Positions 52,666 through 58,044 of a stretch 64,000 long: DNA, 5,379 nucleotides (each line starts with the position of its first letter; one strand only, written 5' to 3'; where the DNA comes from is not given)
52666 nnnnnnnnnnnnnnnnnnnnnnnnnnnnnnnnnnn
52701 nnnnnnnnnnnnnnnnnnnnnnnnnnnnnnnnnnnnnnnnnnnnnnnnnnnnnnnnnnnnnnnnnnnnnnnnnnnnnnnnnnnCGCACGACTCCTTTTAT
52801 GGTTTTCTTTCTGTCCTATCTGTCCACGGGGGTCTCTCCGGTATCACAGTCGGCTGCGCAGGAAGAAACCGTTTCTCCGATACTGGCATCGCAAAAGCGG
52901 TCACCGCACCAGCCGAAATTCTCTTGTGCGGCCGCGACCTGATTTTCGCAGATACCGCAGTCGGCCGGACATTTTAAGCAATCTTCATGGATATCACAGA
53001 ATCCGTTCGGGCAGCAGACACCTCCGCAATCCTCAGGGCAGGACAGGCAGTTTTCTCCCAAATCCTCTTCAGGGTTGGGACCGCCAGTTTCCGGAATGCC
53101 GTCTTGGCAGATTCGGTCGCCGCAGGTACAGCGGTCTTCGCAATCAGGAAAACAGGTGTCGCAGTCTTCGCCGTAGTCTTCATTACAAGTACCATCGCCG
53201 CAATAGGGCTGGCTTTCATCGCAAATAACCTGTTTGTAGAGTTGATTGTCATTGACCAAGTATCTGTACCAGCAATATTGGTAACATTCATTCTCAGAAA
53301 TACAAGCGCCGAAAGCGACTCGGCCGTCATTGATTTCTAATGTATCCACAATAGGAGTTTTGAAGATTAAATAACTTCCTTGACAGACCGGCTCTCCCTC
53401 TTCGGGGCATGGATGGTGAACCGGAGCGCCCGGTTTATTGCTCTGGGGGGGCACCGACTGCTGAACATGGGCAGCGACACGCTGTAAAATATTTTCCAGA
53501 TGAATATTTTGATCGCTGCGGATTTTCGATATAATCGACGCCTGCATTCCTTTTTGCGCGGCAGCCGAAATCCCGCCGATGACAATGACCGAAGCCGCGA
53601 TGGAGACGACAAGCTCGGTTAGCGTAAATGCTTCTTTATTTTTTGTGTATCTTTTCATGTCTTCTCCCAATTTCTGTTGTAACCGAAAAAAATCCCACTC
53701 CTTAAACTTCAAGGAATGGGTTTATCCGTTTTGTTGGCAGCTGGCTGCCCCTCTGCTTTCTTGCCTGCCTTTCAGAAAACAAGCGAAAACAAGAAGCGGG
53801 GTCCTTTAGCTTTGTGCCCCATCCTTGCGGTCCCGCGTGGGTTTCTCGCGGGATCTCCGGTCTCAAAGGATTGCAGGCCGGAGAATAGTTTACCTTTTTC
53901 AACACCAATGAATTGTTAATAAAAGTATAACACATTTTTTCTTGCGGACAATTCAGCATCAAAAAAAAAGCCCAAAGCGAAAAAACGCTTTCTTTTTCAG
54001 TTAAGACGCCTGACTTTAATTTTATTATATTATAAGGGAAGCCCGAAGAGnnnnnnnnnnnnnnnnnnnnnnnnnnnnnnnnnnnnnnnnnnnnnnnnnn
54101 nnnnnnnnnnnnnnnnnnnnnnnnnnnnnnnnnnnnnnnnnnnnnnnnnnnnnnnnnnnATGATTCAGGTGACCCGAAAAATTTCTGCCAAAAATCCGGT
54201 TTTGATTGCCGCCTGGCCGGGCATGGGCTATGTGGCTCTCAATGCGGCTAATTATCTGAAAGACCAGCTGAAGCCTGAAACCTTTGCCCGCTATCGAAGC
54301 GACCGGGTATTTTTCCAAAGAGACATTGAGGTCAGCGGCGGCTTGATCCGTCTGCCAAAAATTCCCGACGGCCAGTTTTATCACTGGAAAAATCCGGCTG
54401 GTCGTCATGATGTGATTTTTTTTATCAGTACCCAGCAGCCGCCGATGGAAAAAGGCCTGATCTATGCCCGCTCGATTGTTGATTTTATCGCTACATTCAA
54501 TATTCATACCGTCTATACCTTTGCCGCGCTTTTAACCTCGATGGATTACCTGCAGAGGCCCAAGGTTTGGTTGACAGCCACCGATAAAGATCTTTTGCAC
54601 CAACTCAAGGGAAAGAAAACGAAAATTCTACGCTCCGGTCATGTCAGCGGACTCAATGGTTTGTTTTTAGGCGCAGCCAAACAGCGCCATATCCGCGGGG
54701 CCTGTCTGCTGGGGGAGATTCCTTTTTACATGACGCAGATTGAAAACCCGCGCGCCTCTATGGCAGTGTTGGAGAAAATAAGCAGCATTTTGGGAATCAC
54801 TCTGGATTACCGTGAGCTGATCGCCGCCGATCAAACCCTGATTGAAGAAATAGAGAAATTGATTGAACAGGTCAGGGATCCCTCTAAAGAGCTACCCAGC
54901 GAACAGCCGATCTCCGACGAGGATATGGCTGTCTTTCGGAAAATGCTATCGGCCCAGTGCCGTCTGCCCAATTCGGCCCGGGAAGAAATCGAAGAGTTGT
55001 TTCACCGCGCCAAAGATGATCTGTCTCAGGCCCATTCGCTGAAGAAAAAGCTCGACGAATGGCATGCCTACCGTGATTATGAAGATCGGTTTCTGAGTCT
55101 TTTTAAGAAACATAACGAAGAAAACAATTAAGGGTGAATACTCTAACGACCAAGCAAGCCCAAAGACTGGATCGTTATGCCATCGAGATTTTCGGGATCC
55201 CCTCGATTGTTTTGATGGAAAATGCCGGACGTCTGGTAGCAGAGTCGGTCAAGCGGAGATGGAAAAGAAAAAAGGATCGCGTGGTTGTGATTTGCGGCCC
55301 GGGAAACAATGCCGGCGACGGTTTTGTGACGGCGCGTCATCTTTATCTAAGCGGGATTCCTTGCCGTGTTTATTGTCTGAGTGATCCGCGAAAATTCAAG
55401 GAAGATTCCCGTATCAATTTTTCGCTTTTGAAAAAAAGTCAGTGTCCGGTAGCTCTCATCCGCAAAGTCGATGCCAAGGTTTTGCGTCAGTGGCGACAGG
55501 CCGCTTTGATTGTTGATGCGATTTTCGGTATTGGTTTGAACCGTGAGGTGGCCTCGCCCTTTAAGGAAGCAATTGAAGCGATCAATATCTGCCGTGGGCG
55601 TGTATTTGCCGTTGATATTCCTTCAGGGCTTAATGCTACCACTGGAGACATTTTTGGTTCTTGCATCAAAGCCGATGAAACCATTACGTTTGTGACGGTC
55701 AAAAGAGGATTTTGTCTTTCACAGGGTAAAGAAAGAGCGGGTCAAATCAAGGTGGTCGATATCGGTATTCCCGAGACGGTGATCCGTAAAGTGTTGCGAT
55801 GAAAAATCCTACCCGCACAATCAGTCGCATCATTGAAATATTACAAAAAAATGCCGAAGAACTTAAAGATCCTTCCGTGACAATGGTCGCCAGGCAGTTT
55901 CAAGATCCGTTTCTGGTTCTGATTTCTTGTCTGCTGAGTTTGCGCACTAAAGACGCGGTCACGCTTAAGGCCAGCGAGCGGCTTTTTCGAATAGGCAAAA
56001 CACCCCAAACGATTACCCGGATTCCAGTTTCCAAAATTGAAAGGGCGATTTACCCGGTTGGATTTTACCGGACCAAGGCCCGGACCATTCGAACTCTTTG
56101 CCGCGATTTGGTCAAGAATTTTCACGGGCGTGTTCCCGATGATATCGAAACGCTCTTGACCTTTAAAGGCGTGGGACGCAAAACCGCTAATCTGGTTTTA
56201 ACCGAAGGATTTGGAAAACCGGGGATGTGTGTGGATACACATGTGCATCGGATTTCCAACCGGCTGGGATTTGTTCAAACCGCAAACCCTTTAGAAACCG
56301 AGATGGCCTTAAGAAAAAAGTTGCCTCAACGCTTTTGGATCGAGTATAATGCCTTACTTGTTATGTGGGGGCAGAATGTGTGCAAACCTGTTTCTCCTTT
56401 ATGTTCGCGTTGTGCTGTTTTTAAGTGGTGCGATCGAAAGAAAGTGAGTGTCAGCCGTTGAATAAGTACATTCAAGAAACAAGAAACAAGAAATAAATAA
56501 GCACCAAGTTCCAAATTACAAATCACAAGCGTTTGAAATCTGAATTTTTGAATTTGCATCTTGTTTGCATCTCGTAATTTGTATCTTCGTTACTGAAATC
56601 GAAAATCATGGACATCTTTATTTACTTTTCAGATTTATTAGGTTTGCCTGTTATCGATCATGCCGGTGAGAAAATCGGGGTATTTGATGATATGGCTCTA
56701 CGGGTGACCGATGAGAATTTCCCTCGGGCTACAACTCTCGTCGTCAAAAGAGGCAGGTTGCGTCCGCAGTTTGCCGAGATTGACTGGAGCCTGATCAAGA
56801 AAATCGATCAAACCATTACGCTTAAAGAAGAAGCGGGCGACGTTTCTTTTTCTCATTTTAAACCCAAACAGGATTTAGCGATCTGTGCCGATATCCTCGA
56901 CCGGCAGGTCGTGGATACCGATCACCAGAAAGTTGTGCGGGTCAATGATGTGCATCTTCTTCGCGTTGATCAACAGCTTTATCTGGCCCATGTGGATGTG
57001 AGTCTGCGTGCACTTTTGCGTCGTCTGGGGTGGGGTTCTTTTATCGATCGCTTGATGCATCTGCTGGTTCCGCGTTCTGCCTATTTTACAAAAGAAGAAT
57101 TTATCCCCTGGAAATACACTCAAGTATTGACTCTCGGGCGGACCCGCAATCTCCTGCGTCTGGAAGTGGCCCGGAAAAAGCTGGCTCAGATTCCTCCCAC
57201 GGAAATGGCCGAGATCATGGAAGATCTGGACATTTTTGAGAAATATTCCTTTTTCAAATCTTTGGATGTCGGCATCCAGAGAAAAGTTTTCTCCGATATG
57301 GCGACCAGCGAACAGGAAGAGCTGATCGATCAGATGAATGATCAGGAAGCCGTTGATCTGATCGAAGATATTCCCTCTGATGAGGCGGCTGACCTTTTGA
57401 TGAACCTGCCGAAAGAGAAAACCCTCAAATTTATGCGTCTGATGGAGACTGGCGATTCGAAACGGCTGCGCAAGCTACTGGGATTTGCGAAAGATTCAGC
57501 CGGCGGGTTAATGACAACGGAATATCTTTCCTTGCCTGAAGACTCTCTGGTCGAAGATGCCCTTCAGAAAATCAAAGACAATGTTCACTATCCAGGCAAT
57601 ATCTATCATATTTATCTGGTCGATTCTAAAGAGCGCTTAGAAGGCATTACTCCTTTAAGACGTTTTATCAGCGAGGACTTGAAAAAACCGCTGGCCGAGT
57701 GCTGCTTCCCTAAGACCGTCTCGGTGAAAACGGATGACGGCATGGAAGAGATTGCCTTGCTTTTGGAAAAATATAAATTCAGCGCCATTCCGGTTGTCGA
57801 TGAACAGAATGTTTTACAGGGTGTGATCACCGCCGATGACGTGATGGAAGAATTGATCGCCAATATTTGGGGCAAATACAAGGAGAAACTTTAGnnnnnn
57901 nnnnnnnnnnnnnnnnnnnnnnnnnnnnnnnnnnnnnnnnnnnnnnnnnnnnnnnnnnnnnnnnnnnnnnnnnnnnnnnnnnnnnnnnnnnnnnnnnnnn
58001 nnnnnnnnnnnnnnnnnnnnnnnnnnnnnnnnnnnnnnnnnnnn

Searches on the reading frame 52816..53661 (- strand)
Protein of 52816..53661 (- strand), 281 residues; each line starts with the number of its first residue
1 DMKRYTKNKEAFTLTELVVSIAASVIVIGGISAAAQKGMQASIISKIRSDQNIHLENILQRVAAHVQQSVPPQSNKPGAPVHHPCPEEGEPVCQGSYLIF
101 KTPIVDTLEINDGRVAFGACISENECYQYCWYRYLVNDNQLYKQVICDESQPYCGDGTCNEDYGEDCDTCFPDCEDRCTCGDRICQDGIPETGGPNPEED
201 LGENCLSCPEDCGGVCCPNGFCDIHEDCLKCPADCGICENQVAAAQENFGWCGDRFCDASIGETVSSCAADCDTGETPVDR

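Call 10: search_protein_families(library=pfam, proteins=[window:52816-53661:-], max_evalue=0.01)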
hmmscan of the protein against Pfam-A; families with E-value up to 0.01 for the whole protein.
window:52816-53661:- (281 aa): 1 family
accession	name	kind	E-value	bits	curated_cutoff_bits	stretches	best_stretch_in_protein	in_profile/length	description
PF07963.17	N_methyl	-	0.0052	16.7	21.2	1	7-31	2-26/27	Prokaryotic N-terminal methylation motif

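Call 11: search_protein_families(library=ncbifam, proteins=[window:52816-53661:-], max_evalue=0.01)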
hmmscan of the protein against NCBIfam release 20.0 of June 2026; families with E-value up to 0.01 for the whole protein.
window:52816-53661:- (281 aa): 0 families

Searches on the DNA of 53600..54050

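Call 5: search_rna_families(source=window, start=53600, end=54050, threshold=evalue, max_evalue=10, show_alignments=3)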
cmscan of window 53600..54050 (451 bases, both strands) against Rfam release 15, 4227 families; matches with E-value up to 10: 9.
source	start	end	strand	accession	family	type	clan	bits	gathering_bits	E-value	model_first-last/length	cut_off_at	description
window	53732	53903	-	RF03167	c-di-GMP-I-GGC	Cis-reg; riboswitch;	CL00126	31.2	59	1.5e-05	1-80/80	no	c-di-GMP-I-GGC riboswitch aptamer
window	53961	54031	+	RF00242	ctRNA_pT181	Gene; antisense;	-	21.4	56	2.3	1-94/94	no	ctRNA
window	53889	53929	-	RF00833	mir-70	Gene; miRNA;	-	19.7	90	0.34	1-79/79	no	mir-70 microRNA precursor family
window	53932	54026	+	RF02065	STnc340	Gene; sRNA;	-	18.8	80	3.4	1-130/130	no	Enterobacterial sRNA STnc340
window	53752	53793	-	RF03668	mir-1788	Gene; miRNA;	-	17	57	0.56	1-77/77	no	mir-1788 microRNA precursor family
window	53692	53726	+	RF01345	CRISPR-DR35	Gene; CRISPR;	-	16.6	35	1.9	1-36/36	no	CRISPR RNA direct repeat element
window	53905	53997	+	RF00506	Thr_leader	Cis-reg; leader;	-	15.4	55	2.7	1-118/118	no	Threonine operon leader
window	53906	54008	-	RF01578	RUF1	Gene; sRNA;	-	13.9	70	3.8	1-264/264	no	Plasmodium RNA of unkown function RUF1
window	53848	54050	+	RF02032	GOLLD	Gene;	-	10.6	150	1.8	1-305/416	3'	Giant, ornate, lake- and Lactobacillales-derived (GOLLD) RNA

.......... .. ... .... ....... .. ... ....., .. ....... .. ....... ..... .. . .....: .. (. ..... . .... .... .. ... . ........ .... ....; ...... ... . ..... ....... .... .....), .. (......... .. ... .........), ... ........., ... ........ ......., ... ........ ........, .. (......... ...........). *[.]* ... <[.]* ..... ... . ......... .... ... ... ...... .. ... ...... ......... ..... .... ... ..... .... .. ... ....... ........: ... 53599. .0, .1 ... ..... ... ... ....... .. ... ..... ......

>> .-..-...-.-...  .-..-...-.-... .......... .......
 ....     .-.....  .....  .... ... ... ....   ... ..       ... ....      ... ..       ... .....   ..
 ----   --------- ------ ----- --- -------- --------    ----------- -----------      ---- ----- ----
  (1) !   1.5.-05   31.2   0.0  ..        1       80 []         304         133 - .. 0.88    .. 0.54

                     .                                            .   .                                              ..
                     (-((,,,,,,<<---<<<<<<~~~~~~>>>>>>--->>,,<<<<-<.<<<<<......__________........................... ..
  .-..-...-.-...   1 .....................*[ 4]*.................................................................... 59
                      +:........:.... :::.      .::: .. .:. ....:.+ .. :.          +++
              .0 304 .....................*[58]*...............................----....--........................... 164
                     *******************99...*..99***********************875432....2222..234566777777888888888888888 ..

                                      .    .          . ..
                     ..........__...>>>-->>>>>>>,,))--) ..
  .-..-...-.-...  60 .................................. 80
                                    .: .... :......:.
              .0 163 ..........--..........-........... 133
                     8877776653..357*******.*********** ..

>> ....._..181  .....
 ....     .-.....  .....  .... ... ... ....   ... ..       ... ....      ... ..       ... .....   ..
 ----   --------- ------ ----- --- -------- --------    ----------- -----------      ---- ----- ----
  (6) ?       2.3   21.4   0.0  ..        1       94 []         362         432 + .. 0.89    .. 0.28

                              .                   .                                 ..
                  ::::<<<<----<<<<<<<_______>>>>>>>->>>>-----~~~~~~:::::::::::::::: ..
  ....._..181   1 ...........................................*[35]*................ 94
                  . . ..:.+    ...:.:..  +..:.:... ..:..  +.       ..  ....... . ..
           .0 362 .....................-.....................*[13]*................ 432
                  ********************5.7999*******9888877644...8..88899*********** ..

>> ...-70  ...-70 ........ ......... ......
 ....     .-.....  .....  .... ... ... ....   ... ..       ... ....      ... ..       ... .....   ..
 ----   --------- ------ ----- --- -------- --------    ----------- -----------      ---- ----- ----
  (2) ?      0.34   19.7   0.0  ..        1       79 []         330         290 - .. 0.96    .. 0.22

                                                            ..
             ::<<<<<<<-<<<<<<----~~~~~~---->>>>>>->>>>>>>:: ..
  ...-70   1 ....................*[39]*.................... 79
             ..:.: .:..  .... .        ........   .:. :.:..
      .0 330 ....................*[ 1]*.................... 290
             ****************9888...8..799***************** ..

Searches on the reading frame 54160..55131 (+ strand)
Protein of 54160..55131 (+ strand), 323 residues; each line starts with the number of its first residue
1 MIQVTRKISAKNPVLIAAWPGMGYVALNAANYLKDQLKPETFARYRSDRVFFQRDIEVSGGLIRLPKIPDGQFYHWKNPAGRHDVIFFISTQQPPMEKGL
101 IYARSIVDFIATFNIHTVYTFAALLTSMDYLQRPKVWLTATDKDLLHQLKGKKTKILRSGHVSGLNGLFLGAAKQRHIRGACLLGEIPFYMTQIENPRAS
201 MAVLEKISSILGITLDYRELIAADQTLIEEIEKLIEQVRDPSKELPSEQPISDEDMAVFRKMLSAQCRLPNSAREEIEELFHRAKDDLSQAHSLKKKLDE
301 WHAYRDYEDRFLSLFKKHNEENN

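Call 35: search_protein_families(library=pfam, proteins=[window:54160-55131:+], max_evalue=0.001)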
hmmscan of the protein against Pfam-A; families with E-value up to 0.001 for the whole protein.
window:54160-55131:+ (323 aa): 1 family
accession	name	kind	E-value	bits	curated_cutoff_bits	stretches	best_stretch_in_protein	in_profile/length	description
PF09754.15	PAC2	-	1.7e-32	113.4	25.8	1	15-234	1-214/215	PAC2 family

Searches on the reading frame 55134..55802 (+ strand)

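Call 35: search_protein_families(library=pfam, proteins=[window:55134-55802:+], max_evalue=0.001)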
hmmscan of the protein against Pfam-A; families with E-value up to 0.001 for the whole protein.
window:55134-55802:+ (222 aa): 1 family
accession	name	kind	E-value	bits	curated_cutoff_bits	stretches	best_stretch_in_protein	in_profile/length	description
PF03853.21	YjeF_N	-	2.3e-46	158.3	24.9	1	26-192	3-169/169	YjeF-related protein N-terminus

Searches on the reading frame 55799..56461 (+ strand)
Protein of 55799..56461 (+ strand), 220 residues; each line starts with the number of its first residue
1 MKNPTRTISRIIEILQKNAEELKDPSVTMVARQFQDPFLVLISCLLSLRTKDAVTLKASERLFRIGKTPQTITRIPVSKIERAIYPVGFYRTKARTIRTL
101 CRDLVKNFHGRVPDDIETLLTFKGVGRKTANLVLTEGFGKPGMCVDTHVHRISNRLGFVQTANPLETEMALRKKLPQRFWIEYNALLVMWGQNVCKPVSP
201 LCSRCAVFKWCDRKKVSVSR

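Call 35: search_protein_families(library=pfam, proteins=[window:55799-56461:+], max_evalue=0.001)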
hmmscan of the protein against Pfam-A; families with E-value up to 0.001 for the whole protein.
window:55799-56461:+ (220 aa): 2 families
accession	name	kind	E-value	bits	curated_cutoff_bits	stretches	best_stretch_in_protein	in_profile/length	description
PF00730.31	HhH-GPD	-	6.9e-23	81.5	26.2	1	42-176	1-107/108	HhH-GPD superfamily base excision DNA repair protein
PF00633.29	HHH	-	0.00013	22.1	24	1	108-134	2-28/30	Helix-hairpin-helix motif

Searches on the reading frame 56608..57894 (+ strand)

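Call 35: search_protein_families(library=pfam, proteins=[window:56608-57894:+], max_evalue=0.001)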
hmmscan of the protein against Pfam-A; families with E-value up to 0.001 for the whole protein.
window:56608-57894:+ (428 aa): 3 families
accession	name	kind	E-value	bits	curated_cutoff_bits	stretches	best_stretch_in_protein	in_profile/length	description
PF03448.22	MgtE_N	-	1.5e-19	70.8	25.9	1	196-296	2-102/102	MgtE intracellular N domain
PF00571.33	CBS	-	1.4e-17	64.2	24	1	369-416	8-55/57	CBS domain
PF05239.21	PRC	-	1.2e-05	25.6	21.2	1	4-74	3-73/78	PRC-barrel domain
